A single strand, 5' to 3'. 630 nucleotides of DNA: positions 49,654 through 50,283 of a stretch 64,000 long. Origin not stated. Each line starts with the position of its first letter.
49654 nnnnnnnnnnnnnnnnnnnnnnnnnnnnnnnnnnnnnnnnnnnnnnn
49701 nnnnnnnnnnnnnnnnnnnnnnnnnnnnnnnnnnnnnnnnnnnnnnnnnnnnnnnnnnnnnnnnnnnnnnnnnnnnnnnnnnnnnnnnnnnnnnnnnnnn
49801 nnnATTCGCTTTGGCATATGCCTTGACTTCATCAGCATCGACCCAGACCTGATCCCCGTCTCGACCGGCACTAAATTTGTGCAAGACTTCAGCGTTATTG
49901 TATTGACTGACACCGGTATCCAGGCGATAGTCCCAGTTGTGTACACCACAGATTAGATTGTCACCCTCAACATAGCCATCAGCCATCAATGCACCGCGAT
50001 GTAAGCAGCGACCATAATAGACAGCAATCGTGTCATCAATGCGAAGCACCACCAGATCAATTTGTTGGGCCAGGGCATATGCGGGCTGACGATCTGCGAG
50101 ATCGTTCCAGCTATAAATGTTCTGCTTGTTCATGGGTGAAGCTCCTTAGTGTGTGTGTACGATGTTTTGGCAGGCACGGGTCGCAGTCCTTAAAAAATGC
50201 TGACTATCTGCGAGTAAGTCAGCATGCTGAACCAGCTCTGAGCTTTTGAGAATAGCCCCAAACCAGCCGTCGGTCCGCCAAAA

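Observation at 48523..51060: Rieske [2Fe-2S] fused to a glutamate-synthase-like FMN domain, in an operon with an unknown 288–304-aa protein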

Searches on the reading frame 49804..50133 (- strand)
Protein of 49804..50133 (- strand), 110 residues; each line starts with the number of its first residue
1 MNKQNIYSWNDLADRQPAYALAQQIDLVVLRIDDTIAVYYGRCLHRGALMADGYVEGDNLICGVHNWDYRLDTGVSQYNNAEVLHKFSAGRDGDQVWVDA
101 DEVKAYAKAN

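Call 49: search_solved_structures(query=window:49804-50133:-, max_evalue=1, show_alignments=2)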
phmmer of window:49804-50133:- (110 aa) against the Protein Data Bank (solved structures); distinct sequences matched with E-value up to 1: 43.
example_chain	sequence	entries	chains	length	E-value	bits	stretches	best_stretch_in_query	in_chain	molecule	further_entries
2i7f_A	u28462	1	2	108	0.00012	25.6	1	11-83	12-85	Ferredoxin component of dioxygenase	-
6ick_A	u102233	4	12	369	0.00032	24.2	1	26-70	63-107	Methylxanthine N1-demethylase NdmA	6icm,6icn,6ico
6icp_A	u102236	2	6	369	0.00032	24.2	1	26-70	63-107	Methylxanthine N1-demethylase NdmA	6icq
3gkq_A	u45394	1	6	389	0.00036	24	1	23-74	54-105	Terminal oxygenase component of carbazole 1,9a-dioxygenase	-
4p1c_H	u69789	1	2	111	0.00043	23.8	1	28-100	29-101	Toluene-4-monooxygenase system ferredoxin subunit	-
1vm9_A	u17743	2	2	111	0.00044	23.8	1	28-100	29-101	Toluene-4-monooxygenase system protein C | Toluene-4-monooxygenase system ferredoxin subunit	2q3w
4p1b_H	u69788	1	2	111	0.0005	23.6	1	28-100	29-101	Toluene-4-monooxygenase system ferredoxin subunit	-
3dqy_A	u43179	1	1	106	0.00053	23.5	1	27-102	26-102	Toluene 1,2-dioxygenase system ferredoxin subunit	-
4emj_B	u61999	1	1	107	0.00053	23.5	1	27-102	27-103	Toluene 1,2-dioxygenase system ferredoxin subunit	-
6y9c_A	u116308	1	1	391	0.00078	23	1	26-88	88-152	Carnitine monooxygenase oxygenase subunit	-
6y8j_A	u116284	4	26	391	0.00083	22.9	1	26-88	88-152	Carnitine monooxygenase oxygenase subunit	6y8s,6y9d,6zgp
1sjg_A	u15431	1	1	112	0.0013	22.3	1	28-100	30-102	Toluene-4-monooxygenase system protein C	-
3n0q_A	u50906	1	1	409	0.0019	21.7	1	27-73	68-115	Putative aromatic-ring hydroxylating dioxygenase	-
2qpz_A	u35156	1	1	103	0.003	21.1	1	25-75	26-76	Naphthalene 1,2-dioxygenase system ferredoxin subunit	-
3vca_A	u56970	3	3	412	0.0074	19.8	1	27-75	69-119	Ring-hydroxylating dioxygenase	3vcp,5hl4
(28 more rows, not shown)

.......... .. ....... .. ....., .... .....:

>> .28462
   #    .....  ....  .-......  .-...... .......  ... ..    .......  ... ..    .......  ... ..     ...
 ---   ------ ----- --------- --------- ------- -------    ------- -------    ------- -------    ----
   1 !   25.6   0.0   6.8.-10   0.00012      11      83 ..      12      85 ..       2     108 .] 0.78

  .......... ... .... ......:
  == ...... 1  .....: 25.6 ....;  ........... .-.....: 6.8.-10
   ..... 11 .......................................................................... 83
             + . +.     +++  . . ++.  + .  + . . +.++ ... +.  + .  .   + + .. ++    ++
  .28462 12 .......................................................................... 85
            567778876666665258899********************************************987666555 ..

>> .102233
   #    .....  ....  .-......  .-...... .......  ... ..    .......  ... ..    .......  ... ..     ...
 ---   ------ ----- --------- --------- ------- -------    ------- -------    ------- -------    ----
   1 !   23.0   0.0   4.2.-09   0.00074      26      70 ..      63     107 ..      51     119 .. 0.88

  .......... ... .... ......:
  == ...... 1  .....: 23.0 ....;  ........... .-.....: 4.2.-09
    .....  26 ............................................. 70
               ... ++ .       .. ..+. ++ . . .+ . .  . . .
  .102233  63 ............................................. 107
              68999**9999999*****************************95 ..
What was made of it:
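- On Rieske [2Fe-2S] domain, ferredoxin type: PDB sequence hits to solved Rieske ferredoxins cover residues 11-102 (call 49).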
